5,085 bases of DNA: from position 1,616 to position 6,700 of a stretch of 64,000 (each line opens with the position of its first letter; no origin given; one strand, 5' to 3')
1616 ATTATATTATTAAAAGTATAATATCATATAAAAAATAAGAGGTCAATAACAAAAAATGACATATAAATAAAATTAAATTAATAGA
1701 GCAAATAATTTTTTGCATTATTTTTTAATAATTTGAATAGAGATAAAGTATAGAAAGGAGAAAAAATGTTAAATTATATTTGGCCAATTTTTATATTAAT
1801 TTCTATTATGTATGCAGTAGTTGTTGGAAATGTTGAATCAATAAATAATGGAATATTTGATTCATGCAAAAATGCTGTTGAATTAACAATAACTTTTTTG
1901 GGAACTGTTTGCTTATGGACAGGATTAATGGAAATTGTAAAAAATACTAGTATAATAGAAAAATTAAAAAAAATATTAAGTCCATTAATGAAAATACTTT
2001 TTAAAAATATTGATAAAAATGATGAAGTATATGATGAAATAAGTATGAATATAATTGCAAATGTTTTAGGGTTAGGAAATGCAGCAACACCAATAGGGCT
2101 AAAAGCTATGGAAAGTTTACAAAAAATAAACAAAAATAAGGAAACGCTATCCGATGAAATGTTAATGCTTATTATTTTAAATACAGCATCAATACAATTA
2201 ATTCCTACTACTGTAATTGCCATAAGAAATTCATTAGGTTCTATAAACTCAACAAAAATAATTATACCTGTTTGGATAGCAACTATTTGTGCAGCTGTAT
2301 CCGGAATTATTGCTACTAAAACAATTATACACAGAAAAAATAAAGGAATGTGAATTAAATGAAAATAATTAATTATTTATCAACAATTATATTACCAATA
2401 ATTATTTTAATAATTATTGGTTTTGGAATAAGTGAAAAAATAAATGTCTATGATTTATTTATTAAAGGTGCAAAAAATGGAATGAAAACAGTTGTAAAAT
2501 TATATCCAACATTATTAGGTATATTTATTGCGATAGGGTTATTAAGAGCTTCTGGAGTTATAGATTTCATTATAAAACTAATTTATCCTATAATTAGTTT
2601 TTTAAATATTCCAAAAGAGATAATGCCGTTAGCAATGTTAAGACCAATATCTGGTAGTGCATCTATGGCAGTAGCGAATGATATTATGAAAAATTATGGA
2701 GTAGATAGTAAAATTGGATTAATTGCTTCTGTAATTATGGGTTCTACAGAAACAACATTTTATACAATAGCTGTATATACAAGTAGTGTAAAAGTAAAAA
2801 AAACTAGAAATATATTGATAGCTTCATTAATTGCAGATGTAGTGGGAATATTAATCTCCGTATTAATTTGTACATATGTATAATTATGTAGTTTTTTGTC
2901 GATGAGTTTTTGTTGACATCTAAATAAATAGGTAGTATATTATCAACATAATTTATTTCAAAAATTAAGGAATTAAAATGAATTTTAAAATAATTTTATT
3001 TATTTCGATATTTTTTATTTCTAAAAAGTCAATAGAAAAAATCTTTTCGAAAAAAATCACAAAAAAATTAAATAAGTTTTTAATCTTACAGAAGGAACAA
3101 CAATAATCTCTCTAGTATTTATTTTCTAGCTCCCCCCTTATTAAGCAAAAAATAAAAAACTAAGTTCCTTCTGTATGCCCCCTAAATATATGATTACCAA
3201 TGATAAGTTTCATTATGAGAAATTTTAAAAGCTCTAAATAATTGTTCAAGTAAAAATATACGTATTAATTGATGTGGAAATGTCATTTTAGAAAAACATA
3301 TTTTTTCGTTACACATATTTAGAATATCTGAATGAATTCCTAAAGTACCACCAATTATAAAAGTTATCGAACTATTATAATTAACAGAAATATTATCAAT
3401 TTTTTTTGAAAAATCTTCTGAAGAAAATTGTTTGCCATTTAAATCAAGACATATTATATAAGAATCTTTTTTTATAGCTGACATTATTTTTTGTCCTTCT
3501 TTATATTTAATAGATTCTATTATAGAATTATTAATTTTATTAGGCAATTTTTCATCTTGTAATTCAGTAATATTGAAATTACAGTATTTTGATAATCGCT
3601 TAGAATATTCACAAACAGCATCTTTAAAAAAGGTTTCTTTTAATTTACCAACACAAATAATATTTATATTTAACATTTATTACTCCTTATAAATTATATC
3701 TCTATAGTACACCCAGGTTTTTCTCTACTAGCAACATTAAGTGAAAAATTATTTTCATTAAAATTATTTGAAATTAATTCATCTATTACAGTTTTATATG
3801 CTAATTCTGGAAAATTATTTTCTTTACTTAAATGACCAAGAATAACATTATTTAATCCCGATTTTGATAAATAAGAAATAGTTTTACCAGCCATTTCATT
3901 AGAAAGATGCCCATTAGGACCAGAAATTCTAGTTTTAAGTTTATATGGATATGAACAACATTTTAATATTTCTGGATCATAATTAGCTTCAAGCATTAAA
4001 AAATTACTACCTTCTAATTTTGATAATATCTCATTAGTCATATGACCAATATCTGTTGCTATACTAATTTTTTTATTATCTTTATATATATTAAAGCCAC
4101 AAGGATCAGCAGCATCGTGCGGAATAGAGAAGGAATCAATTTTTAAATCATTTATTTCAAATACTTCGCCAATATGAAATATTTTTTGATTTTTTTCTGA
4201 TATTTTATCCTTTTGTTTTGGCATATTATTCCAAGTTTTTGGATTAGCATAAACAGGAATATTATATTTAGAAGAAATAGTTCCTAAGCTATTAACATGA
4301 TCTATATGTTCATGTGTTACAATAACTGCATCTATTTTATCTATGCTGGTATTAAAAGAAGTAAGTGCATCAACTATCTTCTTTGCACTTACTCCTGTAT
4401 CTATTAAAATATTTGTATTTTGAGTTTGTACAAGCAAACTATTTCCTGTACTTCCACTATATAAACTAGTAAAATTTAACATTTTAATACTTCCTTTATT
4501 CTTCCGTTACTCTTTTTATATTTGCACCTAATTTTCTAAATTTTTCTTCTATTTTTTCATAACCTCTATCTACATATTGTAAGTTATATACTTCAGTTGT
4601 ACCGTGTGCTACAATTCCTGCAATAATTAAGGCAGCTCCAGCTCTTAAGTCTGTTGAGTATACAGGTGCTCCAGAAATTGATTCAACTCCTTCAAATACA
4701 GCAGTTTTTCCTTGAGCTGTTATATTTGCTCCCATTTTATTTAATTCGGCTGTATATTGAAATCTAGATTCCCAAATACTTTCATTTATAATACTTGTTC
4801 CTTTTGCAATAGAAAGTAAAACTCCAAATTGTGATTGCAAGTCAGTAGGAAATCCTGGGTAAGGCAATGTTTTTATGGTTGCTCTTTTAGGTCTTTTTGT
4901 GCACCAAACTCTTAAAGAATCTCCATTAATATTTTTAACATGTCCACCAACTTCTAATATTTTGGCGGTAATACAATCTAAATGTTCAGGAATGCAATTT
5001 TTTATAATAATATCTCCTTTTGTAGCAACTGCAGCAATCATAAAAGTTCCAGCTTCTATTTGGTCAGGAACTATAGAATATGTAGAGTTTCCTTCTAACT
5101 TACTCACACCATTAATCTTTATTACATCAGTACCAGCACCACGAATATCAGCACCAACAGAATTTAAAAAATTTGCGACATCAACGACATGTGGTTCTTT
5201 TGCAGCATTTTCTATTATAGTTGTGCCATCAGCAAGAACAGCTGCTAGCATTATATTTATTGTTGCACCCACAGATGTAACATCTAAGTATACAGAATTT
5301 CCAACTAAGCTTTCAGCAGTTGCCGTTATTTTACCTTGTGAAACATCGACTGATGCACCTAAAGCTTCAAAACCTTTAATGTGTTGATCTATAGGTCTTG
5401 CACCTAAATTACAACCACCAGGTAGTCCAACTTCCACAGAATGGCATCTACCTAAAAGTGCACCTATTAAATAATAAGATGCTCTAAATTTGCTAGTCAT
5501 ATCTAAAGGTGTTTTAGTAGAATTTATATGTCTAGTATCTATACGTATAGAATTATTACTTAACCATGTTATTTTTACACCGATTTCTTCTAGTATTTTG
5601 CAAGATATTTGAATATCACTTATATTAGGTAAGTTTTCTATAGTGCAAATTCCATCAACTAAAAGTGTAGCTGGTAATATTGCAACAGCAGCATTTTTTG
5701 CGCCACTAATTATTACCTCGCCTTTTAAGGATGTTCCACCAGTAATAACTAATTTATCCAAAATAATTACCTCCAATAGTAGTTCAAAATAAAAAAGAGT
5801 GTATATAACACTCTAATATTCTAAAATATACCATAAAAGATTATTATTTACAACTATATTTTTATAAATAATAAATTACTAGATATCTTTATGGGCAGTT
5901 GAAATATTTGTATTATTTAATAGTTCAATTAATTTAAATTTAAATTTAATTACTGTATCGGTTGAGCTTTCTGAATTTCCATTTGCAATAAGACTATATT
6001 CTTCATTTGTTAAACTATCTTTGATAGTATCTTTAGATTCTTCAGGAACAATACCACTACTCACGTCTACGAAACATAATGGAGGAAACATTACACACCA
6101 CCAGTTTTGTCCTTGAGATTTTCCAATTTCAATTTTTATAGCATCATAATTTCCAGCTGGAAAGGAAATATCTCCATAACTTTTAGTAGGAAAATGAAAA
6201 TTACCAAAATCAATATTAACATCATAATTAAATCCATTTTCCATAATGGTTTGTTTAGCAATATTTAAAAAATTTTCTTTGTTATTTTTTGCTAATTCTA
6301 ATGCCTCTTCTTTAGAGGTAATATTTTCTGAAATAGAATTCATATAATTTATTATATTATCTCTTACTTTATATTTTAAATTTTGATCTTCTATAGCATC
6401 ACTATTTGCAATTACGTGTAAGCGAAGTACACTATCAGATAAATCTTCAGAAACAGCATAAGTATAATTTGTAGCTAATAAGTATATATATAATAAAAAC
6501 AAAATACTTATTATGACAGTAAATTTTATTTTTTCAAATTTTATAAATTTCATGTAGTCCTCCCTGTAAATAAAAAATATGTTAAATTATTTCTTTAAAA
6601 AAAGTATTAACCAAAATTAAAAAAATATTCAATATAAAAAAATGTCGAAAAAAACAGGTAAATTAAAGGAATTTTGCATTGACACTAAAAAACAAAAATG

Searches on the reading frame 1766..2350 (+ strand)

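Call 59: search_protein_families(library=pfam, proteins=[window:1766-2350:+], max_evalue=0.001)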
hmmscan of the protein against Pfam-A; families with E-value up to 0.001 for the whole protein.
window:1766-2350:+ (195 aa): 1 family
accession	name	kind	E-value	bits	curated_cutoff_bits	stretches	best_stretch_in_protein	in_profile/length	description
PF07670.19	Gate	-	8.2e-09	36.3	29.6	1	42-153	2-100/104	Nucleoside recognition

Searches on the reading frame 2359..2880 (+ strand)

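Call 59: search_protein_families(library=pfam, proteins=[window:2359-2880:+], max_evalue=0.001)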
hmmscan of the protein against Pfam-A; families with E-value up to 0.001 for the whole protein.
window:2359-2880:+ (174 aa): 1 family
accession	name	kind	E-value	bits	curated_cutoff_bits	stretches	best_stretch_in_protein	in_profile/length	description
PF07670.19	Gate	-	3.8e-13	50.2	29.6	1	45-145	1-102/104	Nucleoside recognition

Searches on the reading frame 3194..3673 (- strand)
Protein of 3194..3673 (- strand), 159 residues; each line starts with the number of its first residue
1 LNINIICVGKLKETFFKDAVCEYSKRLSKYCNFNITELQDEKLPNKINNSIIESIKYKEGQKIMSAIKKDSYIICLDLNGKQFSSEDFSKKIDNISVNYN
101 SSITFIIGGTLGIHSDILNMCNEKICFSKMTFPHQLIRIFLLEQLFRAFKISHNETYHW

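Call 59: search_protein_families(library=pfam, proteins=[window:3194-3673:-], max_evalue=0.001)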
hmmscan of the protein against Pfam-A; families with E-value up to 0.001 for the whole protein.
window:3194-3673:- (159 aa): 1 family
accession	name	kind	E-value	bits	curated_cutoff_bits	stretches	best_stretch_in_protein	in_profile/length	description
PF02590.22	SPOUT_MTase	-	5.6e-55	186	27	1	1-158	1-154/154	Predicted SPOUT methyltransferase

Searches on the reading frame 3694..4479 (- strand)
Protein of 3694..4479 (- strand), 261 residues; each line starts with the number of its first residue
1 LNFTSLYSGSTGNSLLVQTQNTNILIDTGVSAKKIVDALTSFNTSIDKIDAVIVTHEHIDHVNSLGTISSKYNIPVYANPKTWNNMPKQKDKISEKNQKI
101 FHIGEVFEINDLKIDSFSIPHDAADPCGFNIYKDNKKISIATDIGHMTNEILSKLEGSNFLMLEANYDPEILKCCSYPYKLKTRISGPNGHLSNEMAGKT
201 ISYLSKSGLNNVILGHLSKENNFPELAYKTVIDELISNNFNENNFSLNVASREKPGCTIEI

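Call 59: search_protein_families(library=pfam, proteins=[window:3694-4479:-], max_evalue=0.001)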
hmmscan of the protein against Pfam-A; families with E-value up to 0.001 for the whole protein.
window:3694-4479:- (261 aa): 7 families
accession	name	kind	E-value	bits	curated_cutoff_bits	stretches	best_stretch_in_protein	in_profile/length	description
PF12706.13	Lactamase_B_2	-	3.4e-23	82.7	27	1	22-204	1-190/200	Beta-lactamase superfamily domain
PF00753.33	Lactamase_B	-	3.3e-18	66.8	22.7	1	11-152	5-158/196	Metallo-beta-lactamase superfamily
PF16661.11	Lactamase_B_6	-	1.9e-06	27.8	27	1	16-79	1-72/193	Metallo-beta-lactamase superfamily domain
PF13483.12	Lactamase_B_3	-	4.3e-06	27.2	24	1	12-125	7-86/160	Beta-lactamase superfamily domain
PF23023.1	Anti-Pycsar_Apyc1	-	6.8e-05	22.9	50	1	13-67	21-72/250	Anti-Pycsar protein Apyc1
PF19583.5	ODP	-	0.00074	19.9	27.2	0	13-147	4-139/194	ODP family beta lactamase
PF25281.1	MBL_MAP1B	-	0.00083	18.9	37.6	0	6-70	25-86/279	MAP1B MBL-like domain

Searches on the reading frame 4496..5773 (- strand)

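Call 59: search_protein_families(library=pfam, proteins=[window:4496-5773:-], max_evalue=0.001)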
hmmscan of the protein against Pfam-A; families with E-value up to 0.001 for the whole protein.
window:4496-5773:- (425 aa): 1 family
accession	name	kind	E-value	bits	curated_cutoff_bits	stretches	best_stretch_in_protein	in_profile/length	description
PF00275.25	EPSP_synthase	-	2.8e-99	333.1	22.8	1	11-411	2-416/417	EPSP synthase (3-phosphoshikimate 1-carboxyvinyltransferase)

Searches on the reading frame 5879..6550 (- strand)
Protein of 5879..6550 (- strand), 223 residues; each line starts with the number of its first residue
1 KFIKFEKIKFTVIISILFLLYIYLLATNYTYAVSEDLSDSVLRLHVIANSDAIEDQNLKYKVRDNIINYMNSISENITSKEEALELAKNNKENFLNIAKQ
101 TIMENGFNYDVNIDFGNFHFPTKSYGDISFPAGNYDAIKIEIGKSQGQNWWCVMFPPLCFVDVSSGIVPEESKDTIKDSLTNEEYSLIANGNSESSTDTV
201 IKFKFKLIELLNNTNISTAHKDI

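Call 59: search_protein_families(library=pfam, proteins=[window:5879-6550:-], max_evalue=0.001)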
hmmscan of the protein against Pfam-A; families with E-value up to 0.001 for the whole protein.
window:5879-6550:- (223 aa): 1 family
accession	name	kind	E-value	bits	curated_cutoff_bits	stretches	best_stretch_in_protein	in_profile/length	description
PF09551.15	Spore_II_R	-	1.1e-51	175.1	25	1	39-164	2-127/128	Stage II sporulation protein R (spore_II_R)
